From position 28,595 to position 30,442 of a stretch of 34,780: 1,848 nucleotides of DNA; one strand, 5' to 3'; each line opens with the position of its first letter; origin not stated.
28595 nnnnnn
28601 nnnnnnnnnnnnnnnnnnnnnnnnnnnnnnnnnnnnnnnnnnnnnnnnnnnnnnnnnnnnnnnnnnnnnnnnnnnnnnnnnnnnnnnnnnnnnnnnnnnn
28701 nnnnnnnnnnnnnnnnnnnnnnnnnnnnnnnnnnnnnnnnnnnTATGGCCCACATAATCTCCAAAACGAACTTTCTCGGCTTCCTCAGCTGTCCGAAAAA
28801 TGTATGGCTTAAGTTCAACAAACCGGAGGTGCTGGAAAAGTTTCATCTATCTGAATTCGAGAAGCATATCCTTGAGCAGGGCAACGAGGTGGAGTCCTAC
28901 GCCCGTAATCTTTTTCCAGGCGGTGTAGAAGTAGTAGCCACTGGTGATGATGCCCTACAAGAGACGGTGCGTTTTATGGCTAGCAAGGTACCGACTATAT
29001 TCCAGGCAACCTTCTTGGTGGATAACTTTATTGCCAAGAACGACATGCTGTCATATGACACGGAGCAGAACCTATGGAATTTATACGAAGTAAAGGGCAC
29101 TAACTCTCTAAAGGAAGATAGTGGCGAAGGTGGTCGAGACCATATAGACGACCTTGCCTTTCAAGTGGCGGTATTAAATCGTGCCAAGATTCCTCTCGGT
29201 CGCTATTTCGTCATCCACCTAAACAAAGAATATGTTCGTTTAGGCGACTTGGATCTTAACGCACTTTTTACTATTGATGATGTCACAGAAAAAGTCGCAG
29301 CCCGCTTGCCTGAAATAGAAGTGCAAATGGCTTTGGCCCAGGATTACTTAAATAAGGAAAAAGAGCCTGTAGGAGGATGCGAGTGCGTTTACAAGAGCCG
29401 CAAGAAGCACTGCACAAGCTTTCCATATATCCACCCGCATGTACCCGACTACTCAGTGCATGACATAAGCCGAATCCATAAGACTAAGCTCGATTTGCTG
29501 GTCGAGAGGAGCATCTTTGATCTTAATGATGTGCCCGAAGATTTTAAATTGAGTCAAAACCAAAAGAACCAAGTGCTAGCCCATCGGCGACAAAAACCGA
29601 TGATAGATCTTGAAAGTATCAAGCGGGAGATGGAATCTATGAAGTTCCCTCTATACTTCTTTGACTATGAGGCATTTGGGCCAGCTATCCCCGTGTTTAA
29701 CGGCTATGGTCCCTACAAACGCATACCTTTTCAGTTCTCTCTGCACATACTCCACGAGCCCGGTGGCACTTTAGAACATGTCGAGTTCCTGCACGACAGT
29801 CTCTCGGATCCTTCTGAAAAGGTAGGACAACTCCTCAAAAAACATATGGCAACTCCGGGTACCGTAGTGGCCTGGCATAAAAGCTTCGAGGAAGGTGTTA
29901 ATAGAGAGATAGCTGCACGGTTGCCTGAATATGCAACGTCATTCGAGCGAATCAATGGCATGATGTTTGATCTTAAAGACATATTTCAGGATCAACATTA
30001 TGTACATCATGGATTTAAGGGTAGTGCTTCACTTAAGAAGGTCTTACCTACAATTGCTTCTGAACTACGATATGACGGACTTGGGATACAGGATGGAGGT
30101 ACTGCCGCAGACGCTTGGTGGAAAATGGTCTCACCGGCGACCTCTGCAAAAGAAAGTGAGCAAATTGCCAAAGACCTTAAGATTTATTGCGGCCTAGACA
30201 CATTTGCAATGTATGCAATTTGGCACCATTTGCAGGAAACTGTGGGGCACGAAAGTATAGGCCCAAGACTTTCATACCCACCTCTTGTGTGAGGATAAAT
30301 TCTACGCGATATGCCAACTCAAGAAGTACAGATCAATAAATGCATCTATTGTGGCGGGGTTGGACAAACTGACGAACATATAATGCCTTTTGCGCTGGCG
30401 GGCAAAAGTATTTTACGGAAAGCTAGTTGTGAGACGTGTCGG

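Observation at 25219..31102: Three-gene helicase plus triple-nuclease operon on a tRNA-Ser island: candidate undescribed defence system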

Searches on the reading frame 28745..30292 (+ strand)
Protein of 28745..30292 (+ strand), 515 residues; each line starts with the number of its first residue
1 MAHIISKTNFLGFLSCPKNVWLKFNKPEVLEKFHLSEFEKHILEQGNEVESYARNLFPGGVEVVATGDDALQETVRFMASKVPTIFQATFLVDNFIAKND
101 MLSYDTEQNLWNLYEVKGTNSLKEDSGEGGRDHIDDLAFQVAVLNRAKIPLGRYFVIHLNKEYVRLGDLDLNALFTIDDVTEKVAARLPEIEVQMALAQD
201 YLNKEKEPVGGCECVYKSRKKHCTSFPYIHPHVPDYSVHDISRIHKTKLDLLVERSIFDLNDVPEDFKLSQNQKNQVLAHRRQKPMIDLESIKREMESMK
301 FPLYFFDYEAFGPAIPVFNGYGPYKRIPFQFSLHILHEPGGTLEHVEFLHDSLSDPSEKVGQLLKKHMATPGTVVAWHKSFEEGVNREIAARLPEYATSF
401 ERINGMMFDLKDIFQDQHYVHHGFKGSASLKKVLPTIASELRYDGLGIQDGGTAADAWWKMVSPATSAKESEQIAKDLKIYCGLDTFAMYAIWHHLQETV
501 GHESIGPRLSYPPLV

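Call 5: search_protein_families(library=pfam, proteins=[window:28745-30292:+], max_evalue=0.1)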
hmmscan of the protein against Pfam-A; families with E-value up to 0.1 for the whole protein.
window:28745-30292:+ (515 aa): 1 family
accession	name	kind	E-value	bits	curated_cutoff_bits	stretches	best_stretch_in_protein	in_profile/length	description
PF11074.14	DUF2779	-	1e-38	132.9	23.3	1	304-429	1-126/126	Domain of unknown function(DUF2779)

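Call 6: search_protein_families(library=padloc, proteins=[window:28745-30292:+], max_evalue=0.1)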
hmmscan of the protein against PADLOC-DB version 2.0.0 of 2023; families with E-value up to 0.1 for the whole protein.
window:28745-30292:+ (515 aa): 0 families

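Call 7: search_protein_families(library=ncbifam, proteins=[window:28745-30292:+], max_evalue=0.1)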
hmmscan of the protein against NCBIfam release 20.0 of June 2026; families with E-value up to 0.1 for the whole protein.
window:28745-30292:+ (515 aa): 3 families
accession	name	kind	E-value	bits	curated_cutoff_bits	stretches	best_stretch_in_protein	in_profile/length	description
NF045869.1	UU173_fam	subfamily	2.8e-15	56.3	225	1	266-498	377-646/650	UU173 family protein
NF011020.0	PRK14449.1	equivalog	0.036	14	103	1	49-78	31-61/90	acylphosphatase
NF011000.0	PRK14426.1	equivalog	0.061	13.4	89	0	49-70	32-53/92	acylphosphatase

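Call 10: find_homologous_proteins(query=window:28745-30292:+)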
Query window:28745-30292:+ (515 aa): 3611 proteins with E <= 0.001 among 8000 candidates; the best 120 are listed.
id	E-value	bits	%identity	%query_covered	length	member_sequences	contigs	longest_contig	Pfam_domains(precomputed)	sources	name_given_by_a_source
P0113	0.0e+0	1198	100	100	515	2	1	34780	PF11074.15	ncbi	-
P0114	4.1e-269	912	75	99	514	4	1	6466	PF11074.15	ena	-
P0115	3.3e-261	886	73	99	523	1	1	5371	PF11074.15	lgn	-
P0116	2.1e-242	824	68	97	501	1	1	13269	PF11074.15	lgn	-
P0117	1.7e-241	821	68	97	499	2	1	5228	PF11074.15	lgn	-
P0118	5.1e-241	819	67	100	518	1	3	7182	PF11074.15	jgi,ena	-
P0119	1.1e-240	818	66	100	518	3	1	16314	PF11074.15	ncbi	-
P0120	3.7e-240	816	68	97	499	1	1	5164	PF11074.15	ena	-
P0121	4.3e-238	809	66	99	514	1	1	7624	PF11074.15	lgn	-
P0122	1.0e-237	808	67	99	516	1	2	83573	PF11074.15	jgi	jgi:hypothetical protein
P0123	5.0e-237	806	65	100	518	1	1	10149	PF11074.15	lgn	-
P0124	5.4e-237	806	66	99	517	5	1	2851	PF11074.15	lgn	-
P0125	7.9e-236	802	66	99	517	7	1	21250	PF11074.15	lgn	-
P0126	7.1e-235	799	67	97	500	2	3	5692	PF11074.15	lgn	-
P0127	1.1e-234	798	66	99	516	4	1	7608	PF11074.15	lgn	-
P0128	1.1e-234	798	65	99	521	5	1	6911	PF11074.15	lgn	-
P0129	3.0e-234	797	66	100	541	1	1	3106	PF11074.15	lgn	-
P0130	9.6e-233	792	66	100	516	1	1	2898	PF11074.15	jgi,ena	-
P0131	6.3e-232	789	68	97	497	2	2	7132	PF11074.15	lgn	-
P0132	6.5e-232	789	65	100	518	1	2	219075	PF11074.15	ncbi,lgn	-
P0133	4.2e-231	786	65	99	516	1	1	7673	PF11074.15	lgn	-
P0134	1.4e-230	785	67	95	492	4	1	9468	PF11074.15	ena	-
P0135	2.9e-230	783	64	99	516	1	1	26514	PF11074.15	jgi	jgi:Domain of unknown function(DUF2779)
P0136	4.3e-230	783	65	97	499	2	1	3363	PF11074.15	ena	-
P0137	3.6e-229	780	65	97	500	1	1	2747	PF11074.15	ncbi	-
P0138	4.5e-229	780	64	100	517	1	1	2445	PF11074.15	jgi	jgi:hypothetical protein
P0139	1.0e-228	778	64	99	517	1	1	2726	PF11074.15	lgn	-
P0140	1.3e-227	775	65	96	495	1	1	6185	PF11074.15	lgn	-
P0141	2.2e-227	774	63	100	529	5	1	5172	PF11074.15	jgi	jgi:hypothetical protein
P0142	1.4e-226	771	65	97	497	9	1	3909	PF11074.15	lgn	-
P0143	3.2e-225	767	66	95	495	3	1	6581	PF11074.15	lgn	-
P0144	3.4e-225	767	66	96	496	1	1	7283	PF11074.15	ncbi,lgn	ncbi:MAG: DUF2779 domain-containing protein [Minisyncoccia bacterium]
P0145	2.0e-224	764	66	97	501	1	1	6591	PF11074.15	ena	-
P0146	4.1e-224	763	65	97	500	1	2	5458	PF11074.15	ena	-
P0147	4.2e-223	760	64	96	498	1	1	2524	PF11074.15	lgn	-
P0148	3.9e-222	757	63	100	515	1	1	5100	PF11074.15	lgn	-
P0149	6.4e-222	756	63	97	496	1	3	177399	PF11074.15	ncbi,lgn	-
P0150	7.8e-222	756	63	97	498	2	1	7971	PF11074.15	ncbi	-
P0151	1.7e-221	755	62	98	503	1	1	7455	PF11074.15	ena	-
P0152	6.5e-221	753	64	97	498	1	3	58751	PF11074.15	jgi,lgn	jgi:hypothetical protein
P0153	2.0e-220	751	63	97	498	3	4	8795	PF11074.15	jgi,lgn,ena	-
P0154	4.3e-220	750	63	97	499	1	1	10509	PF11074.15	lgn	-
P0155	1.3e-219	748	63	97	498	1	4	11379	PF11074.15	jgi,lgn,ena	jgi:hypothetical protein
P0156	1.8e-219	748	64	96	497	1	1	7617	PF11074.15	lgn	-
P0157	6.1e-219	746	63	96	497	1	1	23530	PF11074.15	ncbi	-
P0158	1.4e-218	745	64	96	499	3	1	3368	PF11074.15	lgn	-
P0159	3.7e-218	744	63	97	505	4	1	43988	PF11074.15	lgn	-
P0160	4.9e-218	743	62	96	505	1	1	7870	PF11074.15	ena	-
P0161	5.0e-218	743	61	100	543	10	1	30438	PF11074.15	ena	-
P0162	3.0e-217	741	64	96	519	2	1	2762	PF11074.15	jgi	jgi:hypothetical protein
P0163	3.6e-217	740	64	94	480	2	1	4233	PF11074.15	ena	-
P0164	4.5e-217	740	63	97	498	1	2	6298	PF11074.15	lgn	-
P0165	7.3e-217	739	65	96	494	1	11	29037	PF11074.15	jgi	jgi:hypothetical protein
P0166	1.8e-216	738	64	96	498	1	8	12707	PF11074.15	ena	-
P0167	4.1e-216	737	63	96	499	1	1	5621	PF11074.15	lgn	-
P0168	3.0e-215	734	61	96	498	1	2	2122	PF11074.15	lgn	-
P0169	3.1e-215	734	61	98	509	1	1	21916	PF11074.15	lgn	-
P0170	4.9e-215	733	61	96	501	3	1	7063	PF11074.15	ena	-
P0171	6.1e-214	730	61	97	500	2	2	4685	PF11074.15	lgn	-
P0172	9.8e-214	729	62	97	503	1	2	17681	PF11074.15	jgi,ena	jgi:hypothetical protein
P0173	3.6e-212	724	61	97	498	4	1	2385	PF11074.15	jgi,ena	-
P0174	1.3e-211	722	62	97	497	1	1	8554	PF11074.15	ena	-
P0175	4.4e-211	720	61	96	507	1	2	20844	PF11074.15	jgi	jgi:hypothetical protein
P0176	5.4e-211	720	60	98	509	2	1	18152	PF11074.15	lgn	-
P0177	8.1e-211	719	63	96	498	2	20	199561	PF11074.15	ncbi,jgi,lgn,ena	jgi:hypothetical protein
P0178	3.1e-210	717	59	97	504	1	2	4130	PF11074.15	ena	-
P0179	3.2e-210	717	60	96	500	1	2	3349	PF11074.15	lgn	-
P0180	4.7e-210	717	60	97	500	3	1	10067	PF11074.15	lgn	-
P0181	4.9e-210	717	59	97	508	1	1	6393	PF11074.15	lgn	-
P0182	1.1e-209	716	60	96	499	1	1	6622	PF11074.15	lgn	-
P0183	1.2e-209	715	60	96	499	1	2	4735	PF11074.15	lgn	-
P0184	2.6e-209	714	61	96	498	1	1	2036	PF11074.15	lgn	-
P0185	3.9e-209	714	61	98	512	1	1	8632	PF11074.15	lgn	-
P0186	6.2e-209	713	60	97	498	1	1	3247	PF11074.15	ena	-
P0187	9.1e-209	713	60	97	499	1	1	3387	PF11074.15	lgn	-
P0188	1.9e-208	712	60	97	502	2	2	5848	PF11074.15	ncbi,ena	-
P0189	2.6e-208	711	61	96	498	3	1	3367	PF11074.15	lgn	-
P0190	3.4e-208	711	61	96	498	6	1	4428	PF11074.15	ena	-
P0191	3.7e-208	711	59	97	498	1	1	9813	PF11074.15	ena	-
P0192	4.1e-208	710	58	96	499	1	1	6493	PF11074.15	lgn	-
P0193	4.1e-208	710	62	96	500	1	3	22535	PF11074.15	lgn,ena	-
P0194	7.2e-208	710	59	97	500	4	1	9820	PF11074.15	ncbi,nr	ncbi:MAG: DUF2779 domain-containing protein [bacterium]|nr:DUF2779 domain-containing protein [bacter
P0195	7.3e-208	710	60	96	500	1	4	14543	PF11074.15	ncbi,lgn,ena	-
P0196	1.3e-207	709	59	97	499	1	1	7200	PF11074.15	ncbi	-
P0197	1.9e-207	708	59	96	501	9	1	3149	PF11074.15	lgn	-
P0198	2.0e-207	708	61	97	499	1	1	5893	PF11074.15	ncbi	-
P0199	6.1e-207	707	60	96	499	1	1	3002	PF11074.15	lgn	-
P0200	1.0e-206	706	60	97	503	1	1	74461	PF11074.15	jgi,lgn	jgi:hypothetical protein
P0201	1.7e-206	705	60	96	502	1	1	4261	PF11074.15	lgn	-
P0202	2.4e-206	705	60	96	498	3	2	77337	PF11074.15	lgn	-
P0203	2.8e-206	704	59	96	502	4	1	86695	PF11074.15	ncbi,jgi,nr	ncbi:MAG: DUF2779 domain-containing protein [Candidatus Pacebacteria bacterium]|jgi:hypothetical pro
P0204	9.3e-206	703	59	96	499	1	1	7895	PF11074.15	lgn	-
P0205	1.2e-205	702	61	96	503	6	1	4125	PF11074.15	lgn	-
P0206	1.2e-205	702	60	96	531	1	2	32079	PF11074.15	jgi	-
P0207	1.5e-205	702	58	96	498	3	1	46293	PF11074.15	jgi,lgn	jgi:hypothetical protein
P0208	2.5e-205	701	59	96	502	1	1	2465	PF11074.15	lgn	-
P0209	3.3e-205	701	59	96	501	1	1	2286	PF11074.15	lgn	-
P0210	3.9e-205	701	59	96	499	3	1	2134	PF11074.15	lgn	-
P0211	4.1e-205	701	59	96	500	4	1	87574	PF11074.15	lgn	-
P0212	4.5e-205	700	58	97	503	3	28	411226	PF11074.15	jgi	jgi:hypothetical protein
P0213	5.1e-205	700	59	96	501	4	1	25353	PF11074.15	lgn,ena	-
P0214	9.3e-205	699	60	96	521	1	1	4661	PF11074.15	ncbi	-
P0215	1.3e-204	699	60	97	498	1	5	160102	PF11074.15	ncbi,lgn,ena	ncbi:MAG: DUF2779 domain-containing protein [Patescibacteria group bacterium]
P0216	2.3e-204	698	60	97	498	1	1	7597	PF11074.15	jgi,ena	-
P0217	9.9e-204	696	57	97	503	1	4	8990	PF11074.15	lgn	-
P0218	1.3e-203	696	61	96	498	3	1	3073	PF11074.15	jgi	jgi:hypothetical protein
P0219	2.0e-203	695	59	97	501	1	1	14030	PF11074.15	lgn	-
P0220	2.5e-203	695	59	98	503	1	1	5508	PF11074.15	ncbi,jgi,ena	jgi:hypothetical protein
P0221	5.1e-203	694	60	98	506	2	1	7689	PF11074.15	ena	-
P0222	6.3e-203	693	57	96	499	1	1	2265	PF11074.15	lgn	-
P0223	1.2e-202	692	58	97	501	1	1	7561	PF11074.15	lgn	-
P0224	3.2e-202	691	61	93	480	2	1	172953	PF11074.15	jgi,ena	jgi:hypothetical protein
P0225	3.5e-202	691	61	96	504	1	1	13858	PF11074.15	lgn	-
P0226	5.2e-202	690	58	96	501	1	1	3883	PF11074.15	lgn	-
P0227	5.7e-202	690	59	96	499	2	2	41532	PF11074.15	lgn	-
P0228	7.0e-202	690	59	97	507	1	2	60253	PF11074.15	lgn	-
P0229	1.5e-201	689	58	96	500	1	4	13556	PF11074.15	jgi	jgi:hypothetical protein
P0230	2.4e-201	688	58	97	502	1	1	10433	PF11074.15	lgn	-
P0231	2.8e-201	688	58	96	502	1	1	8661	PF11074.15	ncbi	-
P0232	2.9e-201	688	59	96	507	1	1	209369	PF11074.15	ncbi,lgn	-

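Call 18: find_related_loci(query=A3, collection=metagenome_contigs, flank=10000)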
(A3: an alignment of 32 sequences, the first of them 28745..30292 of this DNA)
Query A3 (515 aa) in metagenome_contigs; peptide patterns used: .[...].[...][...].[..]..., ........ (x = any residue, [..] = any of these).
600 stretches matched a pattern (row limit reached: there are more); 570 encode a relative of the query (tblastn E <= 1e-3); the best 80 are kept; 80 distinct loci.
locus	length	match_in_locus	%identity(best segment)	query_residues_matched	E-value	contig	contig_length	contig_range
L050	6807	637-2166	76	4-515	0e+0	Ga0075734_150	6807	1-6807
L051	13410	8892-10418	66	5-514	0e+0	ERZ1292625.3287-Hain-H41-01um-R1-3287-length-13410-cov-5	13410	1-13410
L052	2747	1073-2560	65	2-500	0e+0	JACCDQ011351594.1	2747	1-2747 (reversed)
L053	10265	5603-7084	63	5-501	0e+0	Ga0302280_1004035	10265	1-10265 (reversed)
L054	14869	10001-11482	63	5-500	0e+0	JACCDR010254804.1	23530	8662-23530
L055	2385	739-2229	61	1-500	0e+0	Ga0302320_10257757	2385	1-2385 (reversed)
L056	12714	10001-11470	62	5-496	0e+0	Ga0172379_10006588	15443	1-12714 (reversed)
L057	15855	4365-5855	61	4-498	0e+0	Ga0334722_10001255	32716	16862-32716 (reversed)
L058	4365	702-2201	59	1-501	0e+0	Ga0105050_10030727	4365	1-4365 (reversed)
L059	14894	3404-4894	60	1-500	0e+0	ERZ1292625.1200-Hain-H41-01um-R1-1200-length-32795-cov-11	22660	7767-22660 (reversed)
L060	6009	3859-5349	60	1-498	0e+0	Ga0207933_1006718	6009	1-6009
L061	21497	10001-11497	56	2-500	0e+0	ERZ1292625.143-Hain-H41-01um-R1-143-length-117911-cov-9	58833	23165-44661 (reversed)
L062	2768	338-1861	58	1-507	0e+0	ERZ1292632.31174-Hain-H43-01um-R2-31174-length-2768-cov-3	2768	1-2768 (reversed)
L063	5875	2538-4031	57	1-496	0e+0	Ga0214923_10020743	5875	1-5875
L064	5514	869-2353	57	4-496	0e+0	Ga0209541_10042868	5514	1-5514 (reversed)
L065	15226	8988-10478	56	4-500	0e+0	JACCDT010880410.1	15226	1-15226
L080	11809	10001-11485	47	1-496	4e-156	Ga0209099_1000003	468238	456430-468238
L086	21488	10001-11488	43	1-500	4e-140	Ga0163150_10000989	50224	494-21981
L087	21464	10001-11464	44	5-496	6e-140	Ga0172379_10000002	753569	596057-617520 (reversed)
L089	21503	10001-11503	43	1-498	9e-134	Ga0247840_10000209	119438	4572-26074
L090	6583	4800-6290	41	1-497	1e-132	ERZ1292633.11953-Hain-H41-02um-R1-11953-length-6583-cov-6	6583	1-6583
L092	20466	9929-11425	42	4-499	1e-131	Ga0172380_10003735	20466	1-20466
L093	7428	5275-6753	42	5-497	9e-132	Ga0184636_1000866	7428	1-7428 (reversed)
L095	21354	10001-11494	42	4-498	2e-131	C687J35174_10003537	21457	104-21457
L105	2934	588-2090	42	1-498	7e-133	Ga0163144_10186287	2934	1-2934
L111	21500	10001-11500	41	5-497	7e-126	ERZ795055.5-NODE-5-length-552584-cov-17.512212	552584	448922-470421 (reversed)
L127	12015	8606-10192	38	4-493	2e-118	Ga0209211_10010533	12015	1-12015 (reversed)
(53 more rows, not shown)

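Call 24: search_protein_families(library=pfam, proteins=[L065:2611-3939:-, L092:14938-16221:-, L092:14168-14941:-, L089:11504-12259:-, L057:2754-3983:+, L056:2774-4276:-, L095:5037-8153:+, L054:6271-9990:+, L111:12661-14466:+, L059:75-1970:+], max_evalue=0.001)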
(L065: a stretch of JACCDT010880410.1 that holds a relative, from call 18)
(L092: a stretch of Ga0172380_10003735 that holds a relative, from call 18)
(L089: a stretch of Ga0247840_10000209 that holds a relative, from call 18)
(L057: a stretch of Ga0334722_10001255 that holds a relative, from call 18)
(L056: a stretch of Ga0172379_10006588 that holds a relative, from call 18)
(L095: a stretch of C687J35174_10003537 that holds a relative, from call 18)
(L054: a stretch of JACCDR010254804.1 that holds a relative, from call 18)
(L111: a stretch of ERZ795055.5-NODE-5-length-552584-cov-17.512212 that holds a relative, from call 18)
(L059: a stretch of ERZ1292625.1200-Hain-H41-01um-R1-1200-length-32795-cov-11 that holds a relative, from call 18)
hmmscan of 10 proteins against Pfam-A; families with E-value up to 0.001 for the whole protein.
L065:2611-3939:- (442 aa): 3 families
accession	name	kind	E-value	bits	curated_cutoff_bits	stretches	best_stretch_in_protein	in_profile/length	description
PF00239.26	Resolvase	-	3.7e-20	72.9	23.3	1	26-170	3-143/145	Resolvase, N terminal domain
PF07508.19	Recombinase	-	3.7e-13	50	21.1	1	196-287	1-101/102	Recombinase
PF13408.12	Zn_ribbon_recom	-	5.5e-09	36.7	25.3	1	299-360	2-57/58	Recombinase zinc beta ribbon domain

L092:14938-16221:- (427 aa): 2 families
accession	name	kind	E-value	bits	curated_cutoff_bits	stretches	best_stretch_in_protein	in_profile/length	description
PF01555.25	N6_N4_Mtase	-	5e-20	72.8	26.7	1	191-412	2-219/221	DNA methylase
PF02195.25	ParB_N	-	3.4e-06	27.4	26.3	1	14-87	7-80/95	ParB N-terminal domain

L092:14168-14941:- (257 aa): 1 family
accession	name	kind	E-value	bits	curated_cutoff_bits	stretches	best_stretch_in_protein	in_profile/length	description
PF01555.25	N6_N4_Mtase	-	1.5e-28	100.7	26.7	1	37-235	1-219/221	DNA methylase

L089:11504-12259:- (251 aa): 3 families
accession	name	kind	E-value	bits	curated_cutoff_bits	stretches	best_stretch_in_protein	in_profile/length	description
PF13462.12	Thioredoxin_4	-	3.4e-15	57.1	23.2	1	48-200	2-145/165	Thioredoxin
PF01323.26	DSBA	-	2.2e-07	31.3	25.6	1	63-187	2-161/191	DSBA-like thioredoxin domain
PF18400.7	Thioredoxin_12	-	3.2e-07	30.9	26.1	1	45-104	128-185/190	Thioredoxin-like domain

L057:2754-3983:+ (409 aa): 5 families
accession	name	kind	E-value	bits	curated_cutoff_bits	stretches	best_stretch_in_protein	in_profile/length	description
PF04542.20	Sigma70_r2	-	4.5e-21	74.9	24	1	173-245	1-71/71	Sigma-70 region 2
PF04539.22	Sigma70_r3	-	9.9e-20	70.9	25.3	1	254-332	1-76/78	Sigma-70 region 3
PF04545.22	Sigma70_r4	-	3.1e-16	59.1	24.1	1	347-399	2-50/50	Sigma-70, region 4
PF00140.25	Sigma70_r1_2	-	6.6e-11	42.4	22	1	135-167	1-33/34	Sigma-70 factor, region 1.2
PF03979.19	Sigma70_r1_1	-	2.1e-10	40.8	22.5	1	60-110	6-56/81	Sigma-70 factor, region 1.1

L056:2774-4276:- (500 aa): 0 families

L095:5037-8153:+ (1038 aa): 5 families
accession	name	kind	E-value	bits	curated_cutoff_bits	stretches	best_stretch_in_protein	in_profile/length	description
PF18135.7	Type_ISP_C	-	1.2e-78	265.1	25.9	1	713-1032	1-341/342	Type ISP C-terminal specificity domain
PF02384.22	N6_Mtase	-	3.6e-10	40.1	20.4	1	396-556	49-166/311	N-6 DNA Methylase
PF07669.17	Eco57I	-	1.2e-06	29.1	25.3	1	442-613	7-166/171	Eco57I restriction-modification methylase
PF20473.4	MmeI_Mtase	-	1.6e-05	24.6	27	1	389-549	15-171/259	MmeI, DNA-methyltransferase domain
PF04313.20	HSDR_N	-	2.8e-05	24.5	25.1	1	59-122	122-195/198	Type I restriction enzyme R protein N terminus (HSDR_N)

L054:6271-9990:+ (1239 aa): 4 families
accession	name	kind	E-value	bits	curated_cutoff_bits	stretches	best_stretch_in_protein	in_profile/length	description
PF00176.29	SNF2-rel_dom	-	2.4e-27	96.2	24.9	1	77-313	20-254/290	SNF2-related domain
PF00271.37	Helicase_C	-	2.5e-18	66.8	23.5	1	383-485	10-109/110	Helicase conserved C-terminal domain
PF04851.21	ResIII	-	3.7e-11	43.7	22.5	1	78-217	27-163/164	Type III restriction enzyme, res subunit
PF00270.35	DEAD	-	1.2e-07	32.1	26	1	79-219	19-163/167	DEAD/DEAH box helicase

L111:12661-14466:+ (601 aa): 6 families
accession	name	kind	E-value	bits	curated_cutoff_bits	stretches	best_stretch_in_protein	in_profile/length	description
PF00009.33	GTP_EFTU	-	9.9e-51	172.4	26.5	1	2-188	2-187/188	Elongation factor Tu GTP binding domain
PF21018.2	BipA_C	-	1.2e-37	128.5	23.8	1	478-585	2-109/110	TypA/BipA C-terminal domain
PF00679.30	EFG_C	-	1.6e-18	67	27.9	1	390-474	2-87/89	Elongation factor G C-terminus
PF03144.31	GTP_EFTU_D2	-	1.2e-09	38.9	30.3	1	214-284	1-73/73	Elongation factor Tu domain 2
PF22042.2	EF-G_D2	-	3.8e-09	37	27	1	200-284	2-82/84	Elongation factor G domain 2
PF01926.29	MMR_HSR1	-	7.4e-06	26.5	21.9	1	6-122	2-113/113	50S ribosome-binding GTPase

L059:75-1970:+ (631 aa): 6 families
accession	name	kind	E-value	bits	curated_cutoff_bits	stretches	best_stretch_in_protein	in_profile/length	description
PF08275.17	DNAG_N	-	3.1e-42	144.1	26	1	163-291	1-128/128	DNA primase catalytic core, N-terminal domain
PF01807.25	Zn_ribbon_DnaG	-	5e-32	110.1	24.9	1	50-144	3-97/98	CHC2 zinc finger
PF13155.12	Toprim_2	-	5.1e-16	59.3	22.1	1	301-394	1-87/88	Toprim-like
PF13662.12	Toprim_4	-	4.4e-15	56.1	25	1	301-382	4-83/85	Toprim domain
PF01751.28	Toprim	-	9.4e-10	39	23.1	1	301-383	3-94/96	Toprim domain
PF13362.12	Toprim_3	-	0.00036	21.4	27.2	1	319-398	17-92/95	Toprim domain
